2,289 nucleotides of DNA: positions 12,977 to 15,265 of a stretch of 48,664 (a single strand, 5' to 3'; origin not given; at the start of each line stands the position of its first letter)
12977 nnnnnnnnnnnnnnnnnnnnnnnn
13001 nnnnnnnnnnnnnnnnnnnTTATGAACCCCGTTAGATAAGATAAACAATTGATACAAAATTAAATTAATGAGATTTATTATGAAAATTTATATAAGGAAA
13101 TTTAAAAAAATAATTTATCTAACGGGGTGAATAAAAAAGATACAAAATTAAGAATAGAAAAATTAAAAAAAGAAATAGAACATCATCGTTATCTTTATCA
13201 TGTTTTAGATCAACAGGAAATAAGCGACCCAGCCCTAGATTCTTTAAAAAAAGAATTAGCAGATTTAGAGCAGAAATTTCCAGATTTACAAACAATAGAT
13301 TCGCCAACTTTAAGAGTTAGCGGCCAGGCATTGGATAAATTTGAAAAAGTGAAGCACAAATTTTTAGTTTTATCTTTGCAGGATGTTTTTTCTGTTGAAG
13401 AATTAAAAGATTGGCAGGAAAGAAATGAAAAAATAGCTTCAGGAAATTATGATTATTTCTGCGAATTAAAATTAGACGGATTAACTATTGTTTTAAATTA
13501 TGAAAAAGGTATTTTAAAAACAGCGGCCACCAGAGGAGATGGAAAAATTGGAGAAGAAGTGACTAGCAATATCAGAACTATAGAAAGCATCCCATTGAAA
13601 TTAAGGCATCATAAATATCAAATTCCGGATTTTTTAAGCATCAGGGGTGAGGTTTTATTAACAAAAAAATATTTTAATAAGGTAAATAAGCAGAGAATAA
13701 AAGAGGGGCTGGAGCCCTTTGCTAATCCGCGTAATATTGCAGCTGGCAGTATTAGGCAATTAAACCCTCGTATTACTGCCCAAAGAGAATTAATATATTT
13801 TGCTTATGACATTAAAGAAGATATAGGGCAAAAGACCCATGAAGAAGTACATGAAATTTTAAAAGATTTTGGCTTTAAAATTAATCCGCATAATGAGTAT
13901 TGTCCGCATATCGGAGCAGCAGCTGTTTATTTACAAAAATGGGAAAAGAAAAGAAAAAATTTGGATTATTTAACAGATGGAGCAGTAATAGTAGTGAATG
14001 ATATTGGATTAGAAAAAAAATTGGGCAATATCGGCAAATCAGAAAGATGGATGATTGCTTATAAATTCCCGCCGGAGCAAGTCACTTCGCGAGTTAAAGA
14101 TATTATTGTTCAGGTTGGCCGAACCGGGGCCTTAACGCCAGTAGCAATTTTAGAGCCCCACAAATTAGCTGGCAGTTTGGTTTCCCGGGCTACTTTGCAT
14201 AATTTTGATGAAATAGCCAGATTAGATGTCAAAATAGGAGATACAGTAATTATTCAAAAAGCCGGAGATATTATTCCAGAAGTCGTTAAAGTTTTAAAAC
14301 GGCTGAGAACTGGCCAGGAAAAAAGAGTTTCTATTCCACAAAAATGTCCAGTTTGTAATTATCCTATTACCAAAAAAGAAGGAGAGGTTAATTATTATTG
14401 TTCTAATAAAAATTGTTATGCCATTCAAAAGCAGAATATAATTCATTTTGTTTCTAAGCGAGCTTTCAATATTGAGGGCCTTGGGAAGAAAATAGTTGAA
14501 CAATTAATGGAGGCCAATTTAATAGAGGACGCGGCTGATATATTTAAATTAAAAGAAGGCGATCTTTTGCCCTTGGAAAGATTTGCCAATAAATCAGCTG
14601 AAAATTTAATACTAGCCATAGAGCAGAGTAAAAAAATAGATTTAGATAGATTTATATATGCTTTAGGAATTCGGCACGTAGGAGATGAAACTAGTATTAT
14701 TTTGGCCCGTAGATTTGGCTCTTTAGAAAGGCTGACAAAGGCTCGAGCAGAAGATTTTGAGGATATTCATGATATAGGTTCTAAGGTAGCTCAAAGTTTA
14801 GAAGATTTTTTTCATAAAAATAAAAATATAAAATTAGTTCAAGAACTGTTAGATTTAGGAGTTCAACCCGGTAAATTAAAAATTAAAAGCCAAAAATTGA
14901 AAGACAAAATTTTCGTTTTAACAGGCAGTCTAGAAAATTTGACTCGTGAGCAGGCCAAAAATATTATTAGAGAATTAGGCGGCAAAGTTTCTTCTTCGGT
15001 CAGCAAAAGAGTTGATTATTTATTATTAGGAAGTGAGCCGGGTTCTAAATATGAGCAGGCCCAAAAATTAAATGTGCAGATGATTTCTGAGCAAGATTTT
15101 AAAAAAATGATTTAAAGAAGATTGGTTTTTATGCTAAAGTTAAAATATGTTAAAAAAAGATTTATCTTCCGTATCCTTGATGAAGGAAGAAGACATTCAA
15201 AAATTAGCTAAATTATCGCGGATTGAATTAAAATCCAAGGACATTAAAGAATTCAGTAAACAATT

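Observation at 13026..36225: A roughly 100-bp inverted-repeat element family (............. ends) supplies the start codons of ligA and the DGR target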

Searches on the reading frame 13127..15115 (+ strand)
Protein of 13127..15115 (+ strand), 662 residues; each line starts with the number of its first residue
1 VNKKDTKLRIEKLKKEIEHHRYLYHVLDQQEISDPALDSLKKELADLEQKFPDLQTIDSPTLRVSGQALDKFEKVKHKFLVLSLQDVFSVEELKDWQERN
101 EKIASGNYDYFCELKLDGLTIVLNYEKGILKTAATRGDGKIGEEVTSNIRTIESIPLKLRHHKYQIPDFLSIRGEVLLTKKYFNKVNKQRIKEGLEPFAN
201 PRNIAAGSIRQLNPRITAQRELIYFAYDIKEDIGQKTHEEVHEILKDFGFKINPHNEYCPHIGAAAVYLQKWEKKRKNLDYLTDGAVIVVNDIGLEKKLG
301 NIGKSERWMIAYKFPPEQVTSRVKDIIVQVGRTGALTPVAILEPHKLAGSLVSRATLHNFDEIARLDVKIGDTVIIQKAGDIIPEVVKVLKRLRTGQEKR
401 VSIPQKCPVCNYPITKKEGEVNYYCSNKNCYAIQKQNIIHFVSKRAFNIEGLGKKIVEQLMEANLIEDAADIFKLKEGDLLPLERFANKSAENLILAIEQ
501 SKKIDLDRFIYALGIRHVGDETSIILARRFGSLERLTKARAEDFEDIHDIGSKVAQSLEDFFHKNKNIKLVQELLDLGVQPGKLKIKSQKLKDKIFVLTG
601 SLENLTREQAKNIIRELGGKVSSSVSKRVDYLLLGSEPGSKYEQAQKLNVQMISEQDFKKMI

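Call 15: find_encoding_contigs(protein=window:13127-15115:+, flank=10000, max_places=6)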
Protein window:13127-15115:+ (662 aa): 6 contigs read that carry it; 2 places shown.
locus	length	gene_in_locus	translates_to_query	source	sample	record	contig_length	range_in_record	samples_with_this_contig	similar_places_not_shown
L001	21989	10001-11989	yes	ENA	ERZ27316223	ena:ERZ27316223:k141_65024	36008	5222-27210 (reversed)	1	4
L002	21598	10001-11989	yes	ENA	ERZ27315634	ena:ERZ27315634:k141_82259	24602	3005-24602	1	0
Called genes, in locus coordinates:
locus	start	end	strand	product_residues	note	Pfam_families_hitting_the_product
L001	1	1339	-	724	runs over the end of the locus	PF17191:RecG_wedge, PF01336:tRNA_anti-codon, PF00270:DEAD, PF04851:ResIII, PF00271:Helicase_C, PF19833:RecG_dom3_C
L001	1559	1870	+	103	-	-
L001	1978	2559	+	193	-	PF00210:Ferritin (weak), PF02915:Rubrerythrin, PF23458:DUF7130 (weak), PF21349:RUBY_RBDX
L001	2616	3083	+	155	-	PF06397:Desulfoferrod_N, PF01880:Desulfoferrodox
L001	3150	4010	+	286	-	PF01149:Fapy_DNA_glyco, PF06831:H2TH, PF06827:zf-FPG_IleRS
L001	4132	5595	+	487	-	-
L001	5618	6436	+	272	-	PF06750:A24_N_bact, PF01478:Peptidase_A24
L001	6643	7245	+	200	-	-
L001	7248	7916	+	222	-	-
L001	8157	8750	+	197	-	-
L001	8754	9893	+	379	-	-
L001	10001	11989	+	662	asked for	PF22745:Nlig-Ia, PF01653:DNA_ligase_aden, PF03120:OB_DNA_ligase, PF14520:HHH_5 (faint), PF03119:DNA_ligase_ZBD, PF12826:HHH_2, PF00533:BRCT, PF12738:PTCB-BRCT (weak)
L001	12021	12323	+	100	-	PF02686:GatC (weak)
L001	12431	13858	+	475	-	PF01425:Amidase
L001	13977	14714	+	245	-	PF13462:Thioredoxin_4, PF13098:Thioredoxin_2 (weak), PF01323:DSBA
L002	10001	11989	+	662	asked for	PF22745:Nlig-Ia, PF01653:DNA_ligase_aden, PF03120:OB_DNA_ligase, PF14520:HHH_5 (faint), PF03119:DNA_ligase_ZBD, PF12826:HHH_2, PF00533:BRCT, PF12738:PTCB-BRCT (weak)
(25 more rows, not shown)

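Call 30: find_homologous_proteins(query=window:13127-15115:+, max_evalue=1e-100)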
Query window:13127-15115:+ (662 aa): 7988 proteins with E <= 1e-100 among 8000 candidates; the best 120 are listed.
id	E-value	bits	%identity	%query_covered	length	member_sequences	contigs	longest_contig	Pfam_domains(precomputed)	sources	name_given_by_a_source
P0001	0.0e+0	1464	100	100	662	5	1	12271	PF12826.14,PF03120.23,PF14520.13,PF01653.24,PF00533.34,PF03119.22,PF22745.3,PF12738.14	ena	-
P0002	0.0e+0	1298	88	100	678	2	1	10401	PF12826.14,PF03120.23,PF14520.13,PF01653.24,PF00533.34,PF03119.22,PF22745.3,PF12738.14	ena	-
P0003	0.0e+0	1259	85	100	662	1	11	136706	PF12826.14,PF03120.23,PF14520.13,PF01653.24,PF00533.34,PF03119.22,PF22745.3,PF12738.14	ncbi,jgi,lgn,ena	-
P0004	0.0e+0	1047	70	100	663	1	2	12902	PF12826.14,PF03120.23,PF14520.13,PF01653.24,PF00533.34,PF03119.22,PF22745.3,PF12738.14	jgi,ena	-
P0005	0.0e+0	1042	69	100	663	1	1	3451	PF12826.14,PF03120.23,PF14520.13,PF01653.24,PF00533.34,PF03119.22,PF22745.3,PF12738.14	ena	-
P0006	0.0e+0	1037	70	100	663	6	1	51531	PF12826.14,PF03120.23,PF14520.13,PF01653.24,PF00533.34,PF03119.22,PF22745.3,PF12738.14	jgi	-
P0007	0.0e+0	1035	69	100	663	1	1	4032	PF12826.14,PF03120.23,PF14520.13,PF01653.24,PF00533.34,PF03119.22,PF22745.3,PF12738.14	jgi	-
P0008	0.0e+0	1034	70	100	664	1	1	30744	PF12826.14,PF03120.23,PF14520.13,PF01653.24,PF00533.34,PF03119.22,PF22745.3,PF12738.14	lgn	-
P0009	0.0e+0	1032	69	100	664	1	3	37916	PF12826.14,PF03120.23,PF14520.13,PF01653.24,PF00533.34,PF03119.22,PF22745.3,PF12738.14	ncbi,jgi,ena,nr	ncbi:MAG TPA: NAD-dependent DNA ligase LigA [bacterium]|nr:NAD-dependent DNA ligase LigA [bacterium]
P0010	0.0e+0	1022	69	100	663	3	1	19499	PF12826.14,PF03120.23,PF14520.13,PF01653.24,PF00533.34,PF03119.22,PF22745.3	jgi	jgi:DNA ligase (NAD+)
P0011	0.0e+0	1022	68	100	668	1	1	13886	PF12826.14,PF03120.23,PF14520.13,PF01653.24,PF00533.34,PF03119.22,PF22745.3,PF12738.14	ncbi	-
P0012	0.0e+0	1021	68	98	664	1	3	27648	PF12826.14,PF03120.23,PF14520.13,PF01653.24,PF00533.34,PF03119.22,PF22745.3,PF12738.14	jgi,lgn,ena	-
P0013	0.0e+0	1019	69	100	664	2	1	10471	PF12826.14,PF03120.23,PF14520.13,PF01653.24,PF00533.34,PF03119.22,PF22745.3,PF12738.14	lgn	-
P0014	0.0e+0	1018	68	100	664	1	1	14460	PF12826.14,PF03120.23,PF14520.13,PF01653.24,PF00533.34,PF03119.22,PF22745.3,PF12738.14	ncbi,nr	ncbi:MAG: NAD-dependent DNA ligase LigA [Patescibacteria group bacterium]|nr:NAD-dependent DNA ligas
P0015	0.0e+0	1018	68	100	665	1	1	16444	PF12826.14,PF03120.23,PF14520.13,PF01653.24,PF00533.34,PF03119.22,PF22745.3,PF12738.14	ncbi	-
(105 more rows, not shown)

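Call 31: find_encoding_contigs(protein=P0003, flank=10000, max_places=3)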
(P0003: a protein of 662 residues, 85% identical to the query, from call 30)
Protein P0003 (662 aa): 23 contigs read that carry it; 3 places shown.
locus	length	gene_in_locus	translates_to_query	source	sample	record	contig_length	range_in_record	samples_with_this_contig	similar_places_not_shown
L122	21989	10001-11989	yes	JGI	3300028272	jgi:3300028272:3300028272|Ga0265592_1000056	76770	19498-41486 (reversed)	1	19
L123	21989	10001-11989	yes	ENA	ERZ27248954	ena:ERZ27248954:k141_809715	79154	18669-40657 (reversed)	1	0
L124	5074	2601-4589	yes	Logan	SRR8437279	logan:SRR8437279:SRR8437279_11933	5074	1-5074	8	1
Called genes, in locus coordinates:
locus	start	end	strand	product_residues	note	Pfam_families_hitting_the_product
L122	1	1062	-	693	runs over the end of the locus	PF17191:RecG_wedge, PF01336:tRNA_anti-codon, PF00270:DEAD, PF04851:ResIII, PF00271:Helicase_C, PF19833:RecG_dom3_C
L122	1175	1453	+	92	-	-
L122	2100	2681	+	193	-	PF02915:Rubrerythrin, PF23458:DUF7130 (weak), PF21349:RUBY_RBDX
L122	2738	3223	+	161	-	PF06397:Desulfoferrod_N, PF01880:Desulfoferrodox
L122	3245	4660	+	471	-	PF18884:TSP3_bac (faint)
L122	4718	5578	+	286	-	PF01149:Fapy_DNA_glyco, PF06831:H2TH, PF06827:zf-FPG_IleRS (weak)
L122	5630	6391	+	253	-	PF06750:A24_N_bact, PF01478:Peptidase_A24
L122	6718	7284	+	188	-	-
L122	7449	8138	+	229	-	-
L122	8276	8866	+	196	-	-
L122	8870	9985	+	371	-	PF05345:He_PIG (weak)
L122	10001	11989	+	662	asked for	PF22745:Nlig-Ia, PF01653:DNA_ligase_aden, PF03120:OB_DNA_ligase, PF03119:DNA_ligase_ZBD (weak), PF12826:HHH_2, PF14520:HHH_5 (weak), PF00533:BRCT, PF12738:PTCB-BRCT (weak)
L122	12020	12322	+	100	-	PF02686:GatC (weak)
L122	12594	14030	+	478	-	PF01425:Amidase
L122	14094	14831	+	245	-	PF13462:Thioredoxin_4, PF01323:DSBA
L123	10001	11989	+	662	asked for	PF22745:Nlig-Ia, PF01653:DNA_ligase_aden, PF03120:OB_DNA_ligase, PF03119:DNA_ligase_ZBD (weak), PF12826:HHH_2, PF14520:HHH_5 (weak), PF00533:BRCT, PF12738:PTCB-BRCT (weak)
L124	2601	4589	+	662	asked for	PF22745:Nlig-Ia, PF01653:DNA_ligase_aden, PF03120:OB_DNA_ligase, PF03119:DNA_ligase_ZBD (weak), PF12826:HHH_2, PF14520:HHH_5 (weak), PF00533:BRCT, PF12738:PTCB-BRCT (weak)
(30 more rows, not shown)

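Call 32: find_encoding_contigs(protein=P0002, flank=10000, max_places=2)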
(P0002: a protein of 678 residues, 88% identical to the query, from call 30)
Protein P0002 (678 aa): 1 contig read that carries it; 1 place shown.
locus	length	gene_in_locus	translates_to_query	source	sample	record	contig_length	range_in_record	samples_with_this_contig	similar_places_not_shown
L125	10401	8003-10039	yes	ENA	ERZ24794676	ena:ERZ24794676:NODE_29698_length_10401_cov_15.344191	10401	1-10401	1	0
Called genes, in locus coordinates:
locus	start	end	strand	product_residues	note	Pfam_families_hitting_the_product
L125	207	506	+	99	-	-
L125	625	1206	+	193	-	PF00210:Ferritin (faint), PF02915:Rubrerythrin, PF23458:DUF7130 (weak), PF21349:RUBY_RBDX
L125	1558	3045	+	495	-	PF13499:EF-hand_7 (faint), PF18884:TSP3_bac (faint)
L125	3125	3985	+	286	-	PF01149:Fapy_DNA_glyco, PF05833:NFACT_N (weak), PF06831:H2TH, PF06827:zf-FPG_IleRS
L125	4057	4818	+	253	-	PF06750:A24_N_bact, PF01478:Peptidase_A24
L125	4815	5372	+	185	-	PF07963:N_methyl (weak)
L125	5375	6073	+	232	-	-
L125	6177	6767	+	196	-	-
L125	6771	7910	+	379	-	PF05345:He_PIG (weak)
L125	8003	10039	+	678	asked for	PF22745:Nlig-Ia, PF01653:DNA_ligase_aden, PF14520:HHH_5 (faint), PF03120:OB_DNA_ligase, PF03119:DNA_ligase_ZBD, PF12826:HHH_2, PF00533:BRCT, PF12738:PTCB-BRCT (faint)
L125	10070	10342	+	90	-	PF02686:GatC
